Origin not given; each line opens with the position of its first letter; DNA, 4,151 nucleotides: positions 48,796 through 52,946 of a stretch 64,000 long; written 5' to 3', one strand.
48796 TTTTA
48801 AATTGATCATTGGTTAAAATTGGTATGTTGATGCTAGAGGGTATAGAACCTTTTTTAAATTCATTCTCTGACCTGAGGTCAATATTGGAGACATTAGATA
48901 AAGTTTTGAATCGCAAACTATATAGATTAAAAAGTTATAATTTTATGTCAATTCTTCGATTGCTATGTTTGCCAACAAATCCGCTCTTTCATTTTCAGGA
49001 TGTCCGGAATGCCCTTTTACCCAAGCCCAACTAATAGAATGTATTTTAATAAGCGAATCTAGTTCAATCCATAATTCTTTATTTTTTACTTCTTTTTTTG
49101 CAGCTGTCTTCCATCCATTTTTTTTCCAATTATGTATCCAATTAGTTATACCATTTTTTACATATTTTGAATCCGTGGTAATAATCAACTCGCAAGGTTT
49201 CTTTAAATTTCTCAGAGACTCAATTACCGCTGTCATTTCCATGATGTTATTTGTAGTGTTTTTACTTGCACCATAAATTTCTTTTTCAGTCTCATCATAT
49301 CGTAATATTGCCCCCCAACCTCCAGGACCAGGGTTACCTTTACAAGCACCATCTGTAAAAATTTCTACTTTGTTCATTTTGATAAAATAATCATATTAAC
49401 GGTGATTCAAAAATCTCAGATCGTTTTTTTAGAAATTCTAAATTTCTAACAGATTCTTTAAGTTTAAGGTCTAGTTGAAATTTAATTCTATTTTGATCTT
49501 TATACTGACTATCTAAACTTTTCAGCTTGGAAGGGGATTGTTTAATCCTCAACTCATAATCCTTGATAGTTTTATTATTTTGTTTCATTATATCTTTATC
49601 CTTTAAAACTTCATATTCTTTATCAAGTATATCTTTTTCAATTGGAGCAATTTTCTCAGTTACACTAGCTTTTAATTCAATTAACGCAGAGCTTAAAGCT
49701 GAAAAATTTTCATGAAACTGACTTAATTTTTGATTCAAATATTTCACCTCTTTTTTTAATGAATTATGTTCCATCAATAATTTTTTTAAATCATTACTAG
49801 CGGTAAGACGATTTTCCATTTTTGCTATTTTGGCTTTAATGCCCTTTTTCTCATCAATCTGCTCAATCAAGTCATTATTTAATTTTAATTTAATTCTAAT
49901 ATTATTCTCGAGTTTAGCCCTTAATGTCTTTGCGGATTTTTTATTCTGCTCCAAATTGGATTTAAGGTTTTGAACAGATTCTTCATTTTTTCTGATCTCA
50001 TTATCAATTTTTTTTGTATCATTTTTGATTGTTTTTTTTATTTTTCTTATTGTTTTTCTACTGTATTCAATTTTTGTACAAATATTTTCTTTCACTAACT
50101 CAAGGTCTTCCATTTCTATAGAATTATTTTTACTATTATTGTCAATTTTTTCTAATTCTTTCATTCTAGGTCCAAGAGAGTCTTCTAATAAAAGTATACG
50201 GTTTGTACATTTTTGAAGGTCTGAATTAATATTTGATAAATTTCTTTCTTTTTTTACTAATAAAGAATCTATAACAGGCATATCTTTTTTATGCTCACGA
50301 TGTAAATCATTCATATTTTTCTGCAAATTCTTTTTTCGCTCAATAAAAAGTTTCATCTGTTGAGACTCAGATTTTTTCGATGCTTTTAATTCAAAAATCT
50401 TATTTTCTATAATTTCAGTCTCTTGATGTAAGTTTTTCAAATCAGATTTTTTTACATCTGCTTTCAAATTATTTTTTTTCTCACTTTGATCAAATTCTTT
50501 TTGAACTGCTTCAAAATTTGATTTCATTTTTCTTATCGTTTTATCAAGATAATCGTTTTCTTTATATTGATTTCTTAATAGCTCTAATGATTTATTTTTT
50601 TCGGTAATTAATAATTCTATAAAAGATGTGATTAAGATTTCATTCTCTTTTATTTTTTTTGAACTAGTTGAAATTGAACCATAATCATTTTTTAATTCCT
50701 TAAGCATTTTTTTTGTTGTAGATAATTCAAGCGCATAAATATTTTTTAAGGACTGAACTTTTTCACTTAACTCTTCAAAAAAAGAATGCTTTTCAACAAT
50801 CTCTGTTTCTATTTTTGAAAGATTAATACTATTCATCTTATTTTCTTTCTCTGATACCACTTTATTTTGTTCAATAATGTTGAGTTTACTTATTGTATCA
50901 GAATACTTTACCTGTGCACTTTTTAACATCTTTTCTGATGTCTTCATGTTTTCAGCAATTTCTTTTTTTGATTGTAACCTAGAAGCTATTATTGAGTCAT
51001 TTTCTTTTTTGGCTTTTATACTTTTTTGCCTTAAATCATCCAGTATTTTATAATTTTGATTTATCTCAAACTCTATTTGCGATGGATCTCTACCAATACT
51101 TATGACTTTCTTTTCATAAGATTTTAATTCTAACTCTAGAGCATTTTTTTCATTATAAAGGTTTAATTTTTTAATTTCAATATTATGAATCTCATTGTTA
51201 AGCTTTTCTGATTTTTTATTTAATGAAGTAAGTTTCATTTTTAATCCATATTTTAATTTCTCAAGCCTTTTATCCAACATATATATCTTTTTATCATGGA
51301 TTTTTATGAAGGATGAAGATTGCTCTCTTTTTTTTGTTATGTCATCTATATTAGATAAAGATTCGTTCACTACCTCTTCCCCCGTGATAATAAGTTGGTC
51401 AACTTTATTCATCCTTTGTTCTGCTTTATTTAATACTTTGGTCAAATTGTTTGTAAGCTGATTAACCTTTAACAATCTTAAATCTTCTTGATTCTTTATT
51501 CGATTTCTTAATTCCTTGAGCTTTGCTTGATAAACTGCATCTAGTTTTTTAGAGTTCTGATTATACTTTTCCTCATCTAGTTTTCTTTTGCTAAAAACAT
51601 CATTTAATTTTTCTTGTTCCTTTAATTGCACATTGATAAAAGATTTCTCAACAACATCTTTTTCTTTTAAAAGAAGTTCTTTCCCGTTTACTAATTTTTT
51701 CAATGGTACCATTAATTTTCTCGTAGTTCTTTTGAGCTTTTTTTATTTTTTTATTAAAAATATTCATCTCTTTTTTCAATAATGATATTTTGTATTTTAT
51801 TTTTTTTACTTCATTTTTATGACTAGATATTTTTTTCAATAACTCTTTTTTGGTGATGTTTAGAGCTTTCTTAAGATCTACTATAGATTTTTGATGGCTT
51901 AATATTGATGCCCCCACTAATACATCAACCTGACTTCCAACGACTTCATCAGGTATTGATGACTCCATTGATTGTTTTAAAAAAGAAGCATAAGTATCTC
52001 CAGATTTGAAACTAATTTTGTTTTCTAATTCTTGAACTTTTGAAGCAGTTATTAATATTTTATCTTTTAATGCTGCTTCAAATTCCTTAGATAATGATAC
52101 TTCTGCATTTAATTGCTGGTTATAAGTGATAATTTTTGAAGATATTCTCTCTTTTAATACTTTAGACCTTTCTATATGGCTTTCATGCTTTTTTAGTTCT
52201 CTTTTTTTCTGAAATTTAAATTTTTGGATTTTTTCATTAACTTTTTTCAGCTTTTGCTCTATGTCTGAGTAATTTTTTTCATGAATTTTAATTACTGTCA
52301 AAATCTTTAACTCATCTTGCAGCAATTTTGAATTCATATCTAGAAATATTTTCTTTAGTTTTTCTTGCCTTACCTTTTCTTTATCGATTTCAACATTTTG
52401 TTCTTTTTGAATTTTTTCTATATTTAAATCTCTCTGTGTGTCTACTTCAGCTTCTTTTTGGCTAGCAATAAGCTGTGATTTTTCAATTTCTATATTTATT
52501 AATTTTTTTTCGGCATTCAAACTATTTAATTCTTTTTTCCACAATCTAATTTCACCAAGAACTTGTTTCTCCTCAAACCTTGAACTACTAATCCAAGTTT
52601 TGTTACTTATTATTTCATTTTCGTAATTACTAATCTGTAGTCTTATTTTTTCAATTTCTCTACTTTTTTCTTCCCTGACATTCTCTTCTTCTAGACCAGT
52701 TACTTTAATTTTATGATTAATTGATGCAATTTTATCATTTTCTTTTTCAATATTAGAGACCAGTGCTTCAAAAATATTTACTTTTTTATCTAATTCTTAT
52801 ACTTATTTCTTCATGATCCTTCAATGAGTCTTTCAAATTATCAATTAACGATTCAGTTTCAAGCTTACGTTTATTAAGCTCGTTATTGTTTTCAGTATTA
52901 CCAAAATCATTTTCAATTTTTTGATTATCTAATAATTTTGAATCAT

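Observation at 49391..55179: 5.8-kb block encoding a wHTH domain fused to giant coiled coils, with no enzymatic motif: a possible uncharacterised DNA-tethered filament or scaffold system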

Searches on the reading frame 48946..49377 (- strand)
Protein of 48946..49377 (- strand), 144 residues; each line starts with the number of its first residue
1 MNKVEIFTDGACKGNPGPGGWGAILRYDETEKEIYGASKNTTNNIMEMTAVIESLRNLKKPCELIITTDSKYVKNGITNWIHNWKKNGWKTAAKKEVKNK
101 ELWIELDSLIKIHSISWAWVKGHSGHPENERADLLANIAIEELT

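Call 22: list_cluster_members(proteins=[window:48946-49377:-, window:47888-48916:-, window:52789-55179:-, window:49394-51712:-, window:55485-57305:-])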
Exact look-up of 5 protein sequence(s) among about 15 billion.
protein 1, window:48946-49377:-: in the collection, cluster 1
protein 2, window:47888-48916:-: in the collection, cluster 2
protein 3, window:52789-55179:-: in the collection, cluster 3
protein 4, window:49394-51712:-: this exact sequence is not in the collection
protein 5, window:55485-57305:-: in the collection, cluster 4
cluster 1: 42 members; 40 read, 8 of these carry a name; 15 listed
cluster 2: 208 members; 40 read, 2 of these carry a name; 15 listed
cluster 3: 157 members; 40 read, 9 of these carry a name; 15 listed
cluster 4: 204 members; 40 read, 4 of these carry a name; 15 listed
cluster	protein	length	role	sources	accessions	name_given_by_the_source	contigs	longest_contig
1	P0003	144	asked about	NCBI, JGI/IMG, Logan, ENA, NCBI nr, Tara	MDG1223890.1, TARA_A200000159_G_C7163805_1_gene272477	MAG: ribonuclease HI [Candidatus Marinimicrobia bacterium] | ribonuclease HI | ribonuclease HI [Candidatus Neomarinimicrobiota bacterium]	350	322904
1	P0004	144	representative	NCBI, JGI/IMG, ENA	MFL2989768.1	MAG: ribonuclease HI [Candidatus Neomarinimicrobiota bacterium] | ribonuclease HI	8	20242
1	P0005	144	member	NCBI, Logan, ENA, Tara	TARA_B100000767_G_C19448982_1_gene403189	strand:- start:24 stop:458 length:435 start_codon:yes stop_codon:yes gene_type:complete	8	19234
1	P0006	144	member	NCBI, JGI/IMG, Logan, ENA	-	ribonuclease HI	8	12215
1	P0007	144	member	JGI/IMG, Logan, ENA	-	ribonuclease HI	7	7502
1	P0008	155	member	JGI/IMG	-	ribonuclease HI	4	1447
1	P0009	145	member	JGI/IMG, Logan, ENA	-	ribonuclease HI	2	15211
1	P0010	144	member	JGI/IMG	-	ribonuclease HI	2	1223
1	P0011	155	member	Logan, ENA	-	-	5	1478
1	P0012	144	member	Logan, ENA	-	-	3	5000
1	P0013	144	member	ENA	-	-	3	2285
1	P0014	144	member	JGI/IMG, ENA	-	-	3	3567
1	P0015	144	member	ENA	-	-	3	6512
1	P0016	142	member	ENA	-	-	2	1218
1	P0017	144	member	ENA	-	-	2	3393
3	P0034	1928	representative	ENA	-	-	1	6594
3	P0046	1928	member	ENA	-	-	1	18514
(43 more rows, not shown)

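Call 51: search_protein_families(library=pfam, proteins=[window:48946-49377:-], max_evalue=0.001)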
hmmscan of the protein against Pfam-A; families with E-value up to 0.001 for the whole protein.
window:48946-49377:- (144 aa): 1 family
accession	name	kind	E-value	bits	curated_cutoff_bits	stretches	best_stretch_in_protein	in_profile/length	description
PF00075.30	RNase_H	-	6.3e-51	172.7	25.8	1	2-139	2-139/141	RNase H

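Call 54: find_encoding_contigs(protein=P0046, flank=10000, max_places=3)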
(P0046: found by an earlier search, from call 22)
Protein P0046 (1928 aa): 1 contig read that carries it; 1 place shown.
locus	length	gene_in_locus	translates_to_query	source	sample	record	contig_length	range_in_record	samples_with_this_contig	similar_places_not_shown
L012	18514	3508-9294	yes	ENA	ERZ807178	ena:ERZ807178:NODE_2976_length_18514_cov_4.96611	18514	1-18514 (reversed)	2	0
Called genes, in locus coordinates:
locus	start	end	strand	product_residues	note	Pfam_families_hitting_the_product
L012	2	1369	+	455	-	?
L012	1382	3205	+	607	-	PF18962:Por_Secre_tail (faint), PF13860:FlgD_ig (weak)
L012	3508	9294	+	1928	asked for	-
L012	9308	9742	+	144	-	PF00075:RNase_H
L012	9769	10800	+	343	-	PF00581:Rhodanese, PF26341:AAA_SelU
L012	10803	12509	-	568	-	PF00916:Sulfate_transp, PF01740:STAS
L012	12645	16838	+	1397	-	PF13385:Laminin_G_3, PF13860:FlgD_ig (weak), PF18962:Por_Secre_tail (weak)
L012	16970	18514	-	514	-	?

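Call 81: search_protein_families(library=ncbifam, proteins=[P0034], max_evalue=0.1)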
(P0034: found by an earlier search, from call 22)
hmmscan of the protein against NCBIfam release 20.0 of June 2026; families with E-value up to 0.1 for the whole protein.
P0034 (1928 aa): 3 families
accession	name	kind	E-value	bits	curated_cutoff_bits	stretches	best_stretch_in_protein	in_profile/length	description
NF033789.1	repress_SdpR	subfamily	8e-05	22.5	100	1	16-71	2-56/79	autorepressor SdpR family transcription factor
NF033788.1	HTH_metalloreg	subfamily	0.0055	16.5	55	1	14-65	3-55/77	metalloregulator ArsR/SmtB family transcription factor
TIGR02168.1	SMC_prok_B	equivalog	0.012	13.3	567.35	2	1637-1896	245-504/1181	chromosome segregation protein SMC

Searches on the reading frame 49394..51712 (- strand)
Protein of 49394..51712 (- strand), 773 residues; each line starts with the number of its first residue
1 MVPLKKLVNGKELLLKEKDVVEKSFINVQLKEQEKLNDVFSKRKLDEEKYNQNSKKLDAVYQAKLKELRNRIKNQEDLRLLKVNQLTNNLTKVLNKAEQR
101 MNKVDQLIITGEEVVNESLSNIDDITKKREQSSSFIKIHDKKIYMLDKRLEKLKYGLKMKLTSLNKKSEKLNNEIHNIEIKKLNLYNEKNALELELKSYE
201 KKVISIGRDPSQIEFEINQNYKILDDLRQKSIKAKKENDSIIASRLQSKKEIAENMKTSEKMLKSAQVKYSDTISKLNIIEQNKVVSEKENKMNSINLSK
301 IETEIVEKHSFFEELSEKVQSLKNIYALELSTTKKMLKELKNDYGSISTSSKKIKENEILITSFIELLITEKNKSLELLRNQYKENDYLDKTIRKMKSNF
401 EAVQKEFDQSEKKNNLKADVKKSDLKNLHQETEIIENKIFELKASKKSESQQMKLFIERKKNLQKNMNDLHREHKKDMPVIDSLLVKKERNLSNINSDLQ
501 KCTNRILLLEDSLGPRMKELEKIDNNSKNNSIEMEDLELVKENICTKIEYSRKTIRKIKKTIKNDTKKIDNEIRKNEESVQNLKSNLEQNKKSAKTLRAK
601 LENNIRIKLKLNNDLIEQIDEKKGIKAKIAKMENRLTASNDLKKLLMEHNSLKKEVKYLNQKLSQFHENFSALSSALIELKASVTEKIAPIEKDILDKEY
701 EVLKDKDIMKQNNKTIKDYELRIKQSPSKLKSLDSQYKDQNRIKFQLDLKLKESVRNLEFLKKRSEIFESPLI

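Call 4: search_protein_families(library=pfam, proteins=[window:49394-51712:-], max_evalue=1)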
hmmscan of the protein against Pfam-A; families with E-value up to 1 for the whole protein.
window:49394-51712:- (773 aa): 0 families

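Call 5: search_protein_families(library=ncbifam, proteins=[window:49394-51712:-], max_evalue=1)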
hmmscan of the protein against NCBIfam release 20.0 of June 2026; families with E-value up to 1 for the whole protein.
window:49394-51712:- (773 aa): 6 families
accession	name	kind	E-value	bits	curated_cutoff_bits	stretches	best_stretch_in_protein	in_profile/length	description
TIGR02168.1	SMC_prok_B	equivalog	2e-05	22.5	567.35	2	481-742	244-505/1181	chromosome segregation protein SMC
TIGR02169.1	SMC_prok_A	equivalog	7.9e-05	20.5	729.4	3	464-768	198-503/1165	chromosome segregation protein SMC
NF045487.1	ASRP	equivalog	0.0022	16.7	300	2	369-693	134-460/593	archaea-specific SMC-related protein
NF004453.0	PRK05786.1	equivalog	0.0094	15.5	243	1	62-230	39-202/238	3-ketoacyl-(acyl-carrier-protein) reductase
NF001247.0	PRK00218.1-3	equivalog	0.33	10.1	334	0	58-89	133-164/207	high frequency lysogenization protein HflD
TIGR03761.1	ICE_PFL4669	equivalog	0.38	10.3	110.7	1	461-524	38-100/216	PFL_4669 family integrating conjugative element protein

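Call 81: search_protein_families(library=ncbifam, proteins=[P0034], max_evalue=0.1)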
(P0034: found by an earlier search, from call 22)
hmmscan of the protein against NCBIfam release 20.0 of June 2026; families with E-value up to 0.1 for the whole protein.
P0034 (1928 aa): 3 families
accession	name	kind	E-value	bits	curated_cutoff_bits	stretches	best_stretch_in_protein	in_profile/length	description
NF033789.1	repress_SdpR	subfamily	8e-05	22.5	100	1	16-71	2-56/79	autorepressor SdpR family transcription factor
NF033788.1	HTH_metalloreg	subfamily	0.0055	16.5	55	1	14-65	3-55/77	metalloregulator ArsR/SmtB family transcription factor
TIGR02168.1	SMC_prok_B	equivalog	0.012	13.3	567.35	2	1637-1896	245-504/1181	chromosome segregation protein SMC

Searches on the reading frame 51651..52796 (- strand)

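Call 4: search_protein_families(library=pfam, proteins=[window:51651-52796:-], max_evalue=1)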
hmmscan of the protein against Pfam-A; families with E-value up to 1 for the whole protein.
window:51651-52796:- (382 aa): 0 families

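Call 5: search_protein_families(library=ncbifam, proteins=[window:51651-52796:-], max_evalue=1)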
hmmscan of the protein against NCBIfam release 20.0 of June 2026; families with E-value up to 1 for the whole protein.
window:51651-52796:- (382 aa): 1 family
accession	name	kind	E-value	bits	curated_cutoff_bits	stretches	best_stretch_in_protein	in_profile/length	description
TIGR02168.1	SMC_prok_B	equivalog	0.062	11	567.35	1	307-375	239-307/1181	chromosome segregation protein SMC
